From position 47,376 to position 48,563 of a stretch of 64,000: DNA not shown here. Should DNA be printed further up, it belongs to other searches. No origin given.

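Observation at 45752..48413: Operon coupling a DPPR-synthase-like UbiA enzyme to mevalonate kinase and isopentenyl phosphate kinase, a few kb from the GT-C locus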

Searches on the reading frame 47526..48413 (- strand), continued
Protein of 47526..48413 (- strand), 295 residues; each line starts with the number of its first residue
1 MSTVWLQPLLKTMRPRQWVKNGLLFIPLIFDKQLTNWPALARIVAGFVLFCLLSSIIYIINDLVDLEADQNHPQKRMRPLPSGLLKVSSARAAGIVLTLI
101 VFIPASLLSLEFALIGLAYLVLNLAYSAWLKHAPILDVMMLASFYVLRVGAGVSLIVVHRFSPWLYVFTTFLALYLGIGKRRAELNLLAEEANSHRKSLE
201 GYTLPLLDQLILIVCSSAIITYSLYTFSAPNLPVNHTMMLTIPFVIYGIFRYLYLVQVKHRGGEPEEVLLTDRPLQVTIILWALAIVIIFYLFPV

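Call 29: find_related_loci(query=A2, collection=genome_contigs, flank=10000)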
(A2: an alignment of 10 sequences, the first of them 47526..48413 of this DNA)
Query A2 (295 aa) in genome_contigs; peptide patterns used: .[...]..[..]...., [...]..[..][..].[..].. (x = any residue, [..] = any of these).
600 stretches matched a pattern (row limit reached: there are more); 590 encode a relative of the query (tblastn E <= 1e-3); the best 80 are kept; 80 distinct loci.
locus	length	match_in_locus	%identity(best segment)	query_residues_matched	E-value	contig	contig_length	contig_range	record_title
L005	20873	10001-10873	64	5-293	7e-121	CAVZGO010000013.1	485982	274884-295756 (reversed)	MAG: uncultured Chloroflexia bacterium isolate MFD04716.bin.1.311 genome assembly, contig: contig_8090, whole genome sho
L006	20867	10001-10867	62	7-293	2e-119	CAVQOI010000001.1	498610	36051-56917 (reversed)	MAG: uncultured Chloroflexia bacterium isolate MFD09964.bin.1.234 genome assembly, contig: contig_16756, whole genome sh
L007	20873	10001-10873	62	9-295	2e-118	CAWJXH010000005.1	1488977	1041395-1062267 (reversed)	MAG: uncultured Chloroflexia bacterium isolate MFD01299.bin.1.229 genome assembly, contig: contig_27429, whole genome sh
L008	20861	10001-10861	62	6-292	9e-118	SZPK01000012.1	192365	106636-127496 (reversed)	Chloroflexi bacterium CFX2 ZYPT4scaffold_172, whole genome shotgun sequence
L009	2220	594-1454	61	6-292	6e-124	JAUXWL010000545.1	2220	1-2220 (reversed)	MAG: Anaerolineales bacterium isolate C15_maxbin.104 C15_k141_98280, whole genome shotgun sequence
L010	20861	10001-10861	61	6-292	1e-116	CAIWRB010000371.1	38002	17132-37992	MAG: uncultured Chloroflexi bacterium isolate LJ-3-65m_bin-0054 genome assembly, contig: bin-0054:371/470, whole genome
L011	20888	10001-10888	61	9-292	2e-116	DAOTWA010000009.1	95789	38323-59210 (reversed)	MAG TPA_asm: Anaerolineaceae bacterium isolate H111_98 k127_602178, whole genome shotgun sequence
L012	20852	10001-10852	62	9-292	2e-116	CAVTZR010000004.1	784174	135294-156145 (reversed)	MAG: uncultured Chloroflexia bacterium isolate MFD04408.bin.2.195 genome assembly, contig: contig_31537, whole genome sh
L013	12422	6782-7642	60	6-292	8e-116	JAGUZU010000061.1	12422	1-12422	MAG: Anaerolineales bacterium isolate DeMMO6_15 c_000000095302, whole genome shotgun sequence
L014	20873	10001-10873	61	2-292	7e-115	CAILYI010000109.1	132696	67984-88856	MAG: uncultured Anaerolineae bacterium isolate Day6-6_bin-243 genome assembly, contig: bin-243:109/311, whole genome sho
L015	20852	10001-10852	62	9-292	7e-115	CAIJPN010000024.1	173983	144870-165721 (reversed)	MAG: uncultured Anaerolineae bacterium isolate LaPlata-7m-b_bin-480 genome assembly, contig: bin-480:024/237, whole geno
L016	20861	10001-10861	59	9-293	2e-113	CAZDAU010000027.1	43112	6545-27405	MAG TPA_asm: uncultured Anaerolinea sp. isolate binchicken_co274_325 genome assembly, contig: NODE_2294_length_43112_cov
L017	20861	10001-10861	61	6-292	3e-113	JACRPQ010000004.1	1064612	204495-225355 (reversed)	MAG: Chloroflexi bacterium isolate NC_groundwater_1991_Pr3_S-0.65um_56_11 SR2-18-Sp65_coassembly_scaffold_15703, whole g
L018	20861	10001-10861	59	6-292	7e-113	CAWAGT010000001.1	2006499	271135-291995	MAG: uncultured Chloroflexia bacterium isolate MFD04944.bin.1.53 genome assembly, contig: contig_20172, whole genome sho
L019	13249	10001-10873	59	2-292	2e-112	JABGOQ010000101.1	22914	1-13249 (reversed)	MAG: Anaerolineae bacterium isolate co234_bin11 NODE_4261_length_22914_cov_78.509252, whole genome shotgun sequence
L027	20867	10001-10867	56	6-293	1e-108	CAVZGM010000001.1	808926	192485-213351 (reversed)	MAG: uncultured Chloroflexia bacterium isolate MFD04716.bin.2.14 genome assembly, contig: contig_15293, whole genome sho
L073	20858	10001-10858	52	9-292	1e-87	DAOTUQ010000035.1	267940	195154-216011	MAG TPA_asm: Anaerolineae bacterium isolate F20_72 k119_8569874, whole genome shotgun sequence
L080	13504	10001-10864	52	9-294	1e-85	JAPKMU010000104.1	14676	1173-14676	MAG: Anaerolineae bacterium isolate RH21 NODE_104_length_14676_cov_1.632030:GC=0.536, whole genome shotgun sequence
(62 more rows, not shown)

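Call 36: find_encoding_contigs(protein=P0121, flank=10000, max_places=2)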
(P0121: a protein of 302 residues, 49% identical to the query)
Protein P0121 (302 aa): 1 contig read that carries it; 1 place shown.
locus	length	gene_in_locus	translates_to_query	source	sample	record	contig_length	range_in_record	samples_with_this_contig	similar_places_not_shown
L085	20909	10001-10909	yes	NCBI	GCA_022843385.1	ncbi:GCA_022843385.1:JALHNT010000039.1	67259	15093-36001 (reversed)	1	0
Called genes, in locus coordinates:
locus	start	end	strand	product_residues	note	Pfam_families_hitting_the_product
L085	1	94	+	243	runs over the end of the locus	PF12840:HTH_20 (faint)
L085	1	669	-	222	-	PF01609:DDE_Tnp_1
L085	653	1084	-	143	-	-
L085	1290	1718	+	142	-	PF01521:Fe-S_biosyn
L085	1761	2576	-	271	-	PF08239:SH3_3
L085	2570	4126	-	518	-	PF01476:LysM, PF01551:Peptidase_M23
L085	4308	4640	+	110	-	PF14864:Alkyl_sulf_C (weak), PF02036:SCP2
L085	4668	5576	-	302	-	PF03547:Mem_trans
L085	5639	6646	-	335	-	PF02985:HEAT (faint), PF13646:HEAT_2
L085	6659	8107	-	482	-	PF02163:Peptidase_M50, PF14685:PDZ_Tricorn (faint), PF13180:PDZ_2 (weak), PF04495:GRASP55_65 (faint), PF17820:PDZ_6, PF00595:PDZ (weak), PF13180:PDZ_2, PF17820:PDZ_6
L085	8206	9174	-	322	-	PF22700:MVD-like_N, PF00288:GHMP_kinases_N, PF18376:MDD_C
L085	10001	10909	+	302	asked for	PF01040:UbiA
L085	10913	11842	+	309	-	PF00288:GHMP_kinases_N, PF08544:GHMP_kinases_C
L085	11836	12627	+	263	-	PF00696:AA_kinase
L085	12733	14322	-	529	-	PF00496:SBP_bac_5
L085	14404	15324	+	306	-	PF13367:PrsW-protease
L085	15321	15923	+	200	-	-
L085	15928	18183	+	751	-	PF13365:Trypsin_2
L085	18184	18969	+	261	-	PF01479:S4, PF01728:FtsJ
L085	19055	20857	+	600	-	PF00009:GTP_EFTU, PF03144:GTP_EFTU_D2 (weak), PF14492:EFG_III (faint), PF00679:EFG_C, PF06421:LepA_C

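Call 37: find_encoding_contigs(protein=P0125, flank=8000, max_places=2)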
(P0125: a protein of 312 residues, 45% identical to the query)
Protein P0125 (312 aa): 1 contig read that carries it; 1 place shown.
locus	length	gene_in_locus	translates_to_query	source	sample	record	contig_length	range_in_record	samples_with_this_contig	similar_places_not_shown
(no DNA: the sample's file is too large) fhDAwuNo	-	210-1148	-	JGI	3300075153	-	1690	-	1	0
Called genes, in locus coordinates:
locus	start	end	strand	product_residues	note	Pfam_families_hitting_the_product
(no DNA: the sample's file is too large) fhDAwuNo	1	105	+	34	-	?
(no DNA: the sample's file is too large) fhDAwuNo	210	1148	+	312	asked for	PF01040:UbiA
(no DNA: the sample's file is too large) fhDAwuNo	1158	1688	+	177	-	?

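Call 38: find_encoding_contigs(protein=P0138, flank=8000, max_places=2)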
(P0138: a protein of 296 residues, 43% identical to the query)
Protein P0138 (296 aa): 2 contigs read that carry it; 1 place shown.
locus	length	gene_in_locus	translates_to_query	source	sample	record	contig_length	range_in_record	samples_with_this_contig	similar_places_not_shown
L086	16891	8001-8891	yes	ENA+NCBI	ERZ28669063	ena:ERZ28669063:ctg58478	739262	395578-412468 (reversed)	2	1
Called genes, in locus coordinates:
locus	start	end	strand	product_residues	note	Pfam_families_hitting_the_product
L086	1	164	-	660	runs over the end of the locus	PF14559:TPR_19 (faint), PF13428:TPR_14 (faint)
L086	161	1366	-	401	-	PF01370:Epimerase, PF16363:GDP_Man_Dehyd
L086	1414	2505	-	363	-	PF01118:Semialdhyde_dh, PF02774:Semialdhyde_dhC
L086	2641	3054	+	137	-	PF01521:Fe-S_biosyn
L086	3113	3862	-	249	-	PF08239:SH3_3 (weak)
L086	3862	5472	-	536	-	PF01476:LysM, PF01551:Peptidase_M23 (faint)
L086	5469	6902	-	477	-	PF02163:Peptidase_M50, PF14685:PDZ_Tricorn (faint), PF21558:Pept_S41_N_bact (faint), PF00595:PDZ (weak), PF13180:PDZ_2, PF17820:PDZ_6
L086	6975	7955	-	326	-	PF22700:MVD-like_N, PF00288:GHMP_kinases_N (weak), PF18376:MDD_C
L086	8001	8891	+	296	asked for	PF01040:UbiA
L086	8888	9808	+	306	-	PF00288:GHMP_kinases_N, PF08544:GHMP_kinases_C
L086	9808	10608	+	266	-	PF00696:AA_kinase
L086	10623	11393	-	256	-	PF00528:BPD_transp_1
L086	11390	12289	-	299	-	PF00528:BPD_transp_1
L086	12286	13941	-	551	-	PF00496:SBP_bac_5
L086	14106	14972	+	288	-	-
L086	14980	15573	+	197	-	-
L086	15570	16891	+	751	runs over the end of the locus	PF13365:Trypsin_2, PF13620:CarboxypepD_reg (weak)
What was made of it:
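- Closest known: uppS-cdsA-dxr-rseP type clusters of MEP-pathway bacteria. Same: In L085 and L086 an RseP-like M50 protease even sits next to the MVD-like gene (calls 36, 38).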

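Call 39: find_encoding_contigs(protein=P0191, flank=8000, max_places=2)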
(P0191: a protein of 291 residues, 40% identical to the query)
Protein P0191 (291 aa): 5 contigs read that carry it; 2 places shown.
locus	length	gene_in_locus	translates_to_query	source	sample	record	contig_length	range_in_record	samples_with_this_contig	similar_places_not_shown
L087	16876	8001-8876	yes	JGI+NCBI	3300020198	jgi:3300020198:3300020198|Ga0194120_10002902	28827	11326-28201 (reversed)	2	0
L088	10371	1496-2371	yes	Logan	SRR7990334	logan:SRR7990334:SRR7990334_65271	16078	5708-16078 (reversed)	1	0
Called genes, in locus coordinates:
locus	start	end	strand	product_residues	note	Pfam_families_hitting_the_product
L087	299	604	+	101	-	-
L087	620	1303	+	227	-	PF13248:Zn_ribbon_3 (weak), PF10080:FtrD-like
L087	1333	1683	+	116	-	PF00403:HMA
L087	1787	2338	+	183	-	PF01066:CDP-OH_P_transf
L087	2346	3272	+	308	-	PF02881:SRP54_N, PF13191:AAA_16 (weak), PF13604:AAA_30 (weak), PF00448:SRP54, PF01656:CbiA (weak)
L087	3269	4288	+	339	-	PF02746:MR_MLE_N, PF13378:MR_MLE_C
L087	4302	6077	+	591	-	PF02518:HATPase_c (weak), PF13589:HATPase_c_3, PF01119:DNA_mis_repair, PF08676:MutL_C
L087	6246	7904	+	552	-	PF01642:MM_CoA_mutase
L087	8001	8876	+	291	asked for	PF01040:UbiA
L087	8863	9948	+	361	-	PF04015:DUF362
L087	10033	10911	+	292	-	PF00892:EamA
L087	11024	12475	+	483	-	PF01565:FAD_binding_4, PF02913:FAD-oxidase_C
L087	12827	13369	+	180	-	PF01066:CDP-OH_P_transf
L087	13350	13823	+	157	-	PF04608:PgpA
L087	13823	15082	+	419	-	PF00994:MoCF_biosynth, PF18146:CinA_KH, PF02464:CinA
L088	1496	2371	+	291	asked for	PF01040:UbiA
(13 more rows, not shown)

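Call 46: list_cluster_members(proteins=[P0121, P0138, P0191, P0122, P0123, P0124, P0128, P0131, P0164, P0254])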
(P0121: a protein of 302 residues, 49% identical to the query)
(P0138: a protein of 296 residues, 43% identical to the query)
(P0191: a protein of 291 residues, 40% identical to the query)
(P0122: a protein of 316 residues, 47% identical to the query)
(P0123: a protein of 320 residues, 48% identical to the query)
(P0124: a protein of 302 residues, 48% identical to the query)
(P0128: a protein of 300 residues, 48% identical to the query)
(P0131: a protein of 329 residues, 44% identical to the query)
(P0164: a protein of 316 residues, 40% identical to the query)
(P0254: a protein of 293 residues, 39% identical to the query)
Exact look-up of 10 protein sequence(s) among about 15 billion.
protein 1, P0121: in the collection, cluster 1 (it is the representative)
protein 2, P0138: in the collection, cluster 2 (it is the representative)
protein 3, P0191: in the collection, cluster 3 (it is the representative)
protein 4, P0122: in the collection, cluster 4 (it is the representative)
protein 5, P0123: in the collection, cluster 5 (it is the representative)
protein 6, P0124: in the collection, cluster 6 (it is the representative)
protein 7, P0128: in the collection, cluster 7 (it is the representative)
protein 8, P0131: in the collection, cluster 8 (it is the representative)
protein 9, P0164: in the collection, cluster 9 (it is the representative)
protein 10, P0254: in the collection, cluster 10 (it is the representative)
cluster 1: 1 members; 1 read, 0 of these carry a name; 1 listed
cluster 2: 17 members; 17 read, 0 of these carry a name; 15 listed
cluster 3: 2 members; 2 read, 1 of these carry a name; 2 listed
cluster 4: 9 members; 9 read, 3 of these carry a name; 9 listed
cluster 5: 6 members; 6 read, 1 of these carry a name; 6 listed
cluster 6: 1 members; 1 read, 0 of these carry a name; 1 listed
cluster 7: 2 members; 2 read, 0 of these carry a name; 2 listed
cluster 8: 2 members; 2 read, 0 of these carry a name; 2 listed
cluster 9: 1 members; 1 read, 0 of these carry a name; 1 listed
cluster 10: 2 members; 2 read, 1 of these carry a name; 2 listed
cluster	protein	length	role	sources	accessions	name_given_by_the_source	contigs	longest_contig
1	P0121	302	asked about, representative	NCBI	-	-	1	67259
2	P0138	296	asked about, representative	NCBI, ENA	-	-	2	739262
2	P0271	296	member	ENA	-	-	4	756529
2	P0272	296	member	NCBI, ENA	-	-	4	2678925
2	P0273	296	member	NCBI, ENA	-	-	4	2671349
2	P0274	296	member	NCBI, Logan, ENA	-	-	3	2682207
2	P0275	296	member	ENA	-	-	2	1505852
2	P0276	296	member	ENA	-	-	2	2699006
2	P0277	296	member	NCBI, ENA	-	-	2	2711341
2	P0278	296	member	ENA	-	-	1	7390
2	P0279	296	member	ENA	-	-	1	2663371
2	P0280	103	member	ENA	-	-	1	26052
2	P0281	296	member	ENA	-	-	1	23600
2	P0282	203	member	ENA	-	-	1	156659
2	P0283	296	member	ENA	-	-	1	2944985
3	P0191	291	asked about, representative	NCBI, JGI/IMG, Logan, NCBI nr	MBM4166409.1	MAG: decaprenyl-phosphate phosphoribosyltransferase [Ignavibacteria bacterium] | decaprenyl-phosphate phosphoribosyltransferase [Ignavibacteria bacterium]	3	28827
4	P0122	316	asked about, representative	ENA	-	-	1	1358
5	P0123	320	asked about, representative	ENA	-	-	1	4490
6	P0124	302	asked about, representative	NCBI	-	-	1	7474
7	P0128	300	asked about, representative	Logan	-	-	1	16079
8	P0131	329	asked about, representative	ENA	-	-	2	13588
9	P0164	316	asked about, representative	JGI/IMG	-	-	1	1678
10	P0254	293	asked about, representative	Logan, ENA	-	-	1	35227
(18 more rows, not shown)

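Call 57: find_encoding_contigs(protein=P0254, flank=8000, max_places=1)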
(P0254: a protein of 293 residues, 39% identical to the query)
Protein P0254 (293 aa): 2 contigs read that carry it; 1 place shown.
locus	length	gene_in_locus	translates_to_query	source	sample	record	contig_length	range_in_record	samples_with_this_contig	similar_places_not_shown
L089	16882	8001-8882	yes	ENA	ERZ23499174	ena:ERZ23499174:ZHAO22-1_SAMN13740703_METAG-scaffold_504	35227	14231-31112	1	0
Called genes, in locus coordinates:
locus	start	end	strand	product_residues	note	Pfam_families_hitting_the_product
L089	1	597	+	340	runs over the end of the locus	PF04613:LpxD, PF25087:GMPPB_C (faint), PF25084:LbH_EIF2B (faint), PF00132:Hexapep (weak)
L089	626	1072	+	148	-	PF22817:ApeP-like, PF07977:FabA, PF22818:ApeI-like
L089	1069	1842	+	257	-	PF25084:LbH_EIF2B (faint), PF25087:GMPPB_C (faint), PF00132:Hexapep (weak), PF13720:Acetyltransf_11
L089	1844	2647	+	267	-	PF17930:LpxI_N, PF06230:LpxI_C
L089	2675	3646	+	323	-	PF01408:GFO_IDH_MocA, PF22725:GFO_IDH_MocA_C3, PF02894:GFO_IDH_MocA_C (weak)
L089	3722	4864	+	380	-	PF02684:LpxB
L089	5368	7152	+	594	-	PF00664:ABC_membrane, PF00005:ABC_tran, PF02463:SMC_N (weak)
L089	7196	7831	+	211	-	PF14378:PAP2_3 (weak), PF01569:PAP2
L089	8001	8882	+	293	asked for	PF01040:UbiA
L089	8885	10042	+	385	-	PF04015:DUF362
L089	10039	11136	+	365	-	PF03739:LptF_LptG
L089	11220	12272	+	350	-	PF03739:LptF_LptG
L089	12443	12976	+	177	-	PF01569:PAP2, PF14378:PAP2_3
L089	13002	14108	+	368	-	PF02606:LpxK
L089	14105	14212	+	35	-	-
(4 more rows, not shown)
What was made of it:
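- On Rv3806c-type polyprenyl-phosphate 5-phosphoribosyltransferase (DPPR synthase / PPPRS): A homologue in Desulfobacterales does have flanking PAP2 genes (call 57).
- In Desulfobacterales a homologue sits with PAP2 phosphatases and a PMT_2 gene (call 57).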

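Call 58: find_encoding_contigs(protein=P0128, flank=8000, max_places=1)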
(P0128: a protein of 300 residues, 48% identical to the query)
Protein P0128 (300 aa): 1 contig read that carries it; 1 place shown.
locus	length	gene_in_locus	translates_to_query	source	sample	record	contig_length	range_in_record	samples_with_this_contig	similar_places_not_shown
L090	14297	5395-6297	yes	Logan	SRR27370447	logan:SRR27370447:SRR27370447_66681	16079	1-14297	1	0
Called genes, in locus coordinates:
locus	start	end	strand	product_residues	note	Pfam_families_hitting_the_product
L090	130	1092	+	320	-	PF00493:MCM (faint), PF20030:bpMoxR, PF05496:RuvB_N (faint), PF00004:AAA, PF07726:AAA_3, PF07728:AAA_5, PF17863:AAA_lid_2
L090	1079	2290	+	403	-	PF01882:DUF58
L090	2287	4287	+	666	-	PF11992:TgpA_N, PF01841:Transglut_core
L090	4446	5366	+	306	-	PF00801:PKD, PF18911:PKD_4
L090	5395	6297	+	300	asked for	PF01040:UbiA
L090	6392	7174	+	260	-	PF20539:DUF6754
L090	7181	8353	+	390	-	-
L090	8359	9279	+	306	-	-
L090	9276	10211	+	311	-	-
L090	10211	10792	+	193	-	-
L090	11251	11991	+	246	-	PF07963:N_methyl, PF07596:SBP_bac_10 (faint)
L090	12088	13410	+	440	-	PF02056:Glyco_hydro_4, PF11975:Glyco_hydro_4C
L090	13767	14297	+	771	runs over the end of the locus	?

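Call 59: find_encoding_contigs(protein=P0131, flank=8000, max_places=1)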
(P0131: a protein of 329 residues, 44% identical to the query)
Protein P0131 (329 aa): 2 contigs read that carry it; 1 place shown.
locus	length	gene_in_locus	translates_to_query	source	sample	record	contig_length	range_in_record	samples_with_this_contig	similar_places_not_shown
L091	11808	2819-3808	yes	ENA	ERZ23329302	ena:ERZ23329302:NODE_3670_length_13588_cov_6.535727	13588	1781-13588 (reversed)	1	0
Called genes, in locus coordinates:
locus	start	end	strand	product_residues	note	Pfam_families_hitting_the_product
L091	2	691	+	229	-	?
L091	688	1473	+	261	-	PF00378:ECH_1, PF16113:ECH_2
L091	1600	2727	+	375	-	PF07470:Glyco_hydro_88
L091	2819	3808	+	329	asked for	PF01040:UbiA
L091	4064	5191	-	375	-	PF01180:DHO_dh, PF01070:FMN_dh (weak), PF03060:NMO (weak)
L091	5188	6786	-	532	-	PF00070:Pyr_redox (faint), PF00890:FAD_binding_2 (faint), PF01266:DAO (faint), PF07992:Pyr_redox_2 (faint), PF12831:FAD_oxidored (weak), PF13450:NAD_binding_8, PF01593:Amino_oxidase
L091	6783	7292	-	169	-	-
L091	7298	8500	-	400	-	PF03734:YkuD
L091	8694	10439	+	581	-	PF01368:DHH, PF02272:DHHA1, PF17768:RecJ_OB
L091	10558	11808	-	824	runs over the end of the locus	PF02190:LON_substr_bdg, PF13401:AAA_22 (faint), PF00004:AAA, PF07728:AAA_5 (weak), PF22667:Lon_lid, PF05362:Lon_C, PF13541:ChlI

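Call 65: search_solved_structures(query=A1, max_evalue=10)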
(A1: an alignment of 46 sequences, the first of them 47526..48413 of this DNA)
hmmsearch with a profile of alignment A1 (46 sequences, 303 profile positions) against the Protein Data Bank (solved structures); distinct sequences matched with E-value up to 10: 7.
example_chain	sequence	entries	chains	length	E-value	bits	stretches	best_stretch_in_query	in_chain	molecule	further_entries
8j8j_D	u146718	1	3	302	6.3e-73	248.8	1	4-298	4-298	Decaprenyl-phosphate phosphoribosyltransferase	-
8j8k_A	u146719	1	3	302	1.6e-59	204.8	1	4-298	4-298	Decaprenyl-phosphate phosphoribosyltransferase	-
4tq3_A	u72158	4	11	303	2.4e-13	53.2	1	11-180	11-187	Prenyltransferase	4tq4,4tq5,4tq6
6m31_A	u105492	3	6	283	2.3e-10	43.4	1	48-167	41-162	Digeranylgeranylglyceryl phosphate synthase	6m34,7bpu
9sau_C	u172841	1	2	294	3.5e-05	26.4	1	19-124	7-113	Chlorophyll a synthase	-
9sas_C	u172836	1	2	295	3.6e-05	26.4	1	19-124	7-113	Chlorophyll a synthase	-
4od4_A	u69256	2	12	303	5e-05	25.9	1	48-135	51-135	4-hydroxybenzoate octaprenyltransferase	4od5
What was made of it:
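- On Rv3806c-type polyprenyl-phosphate 5-phosphoribosyltransferase (DPPR synthase / PPPRS): The profile scores 248.8 bits on Rv3806c and 53 or less on other solved UbiA enzymes (call 65).
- On Canonical UbiA prenyltransferases (UbiA/MenA, haem O synthase, chlorophyll synthase, DGGGP synthase): PDB profile matches cover only the N-terminal half (call 65).
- It scores 53 on AfUbiA, 43 on DGGGP synthase, 26 on chlorophyll synthase and 26 on ApUbiA (call 65). The profile scores 249 bits on Rv3806c and 53 or less on solved prenyltransferases, and those matches cover only the N-terminal half (call 65).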
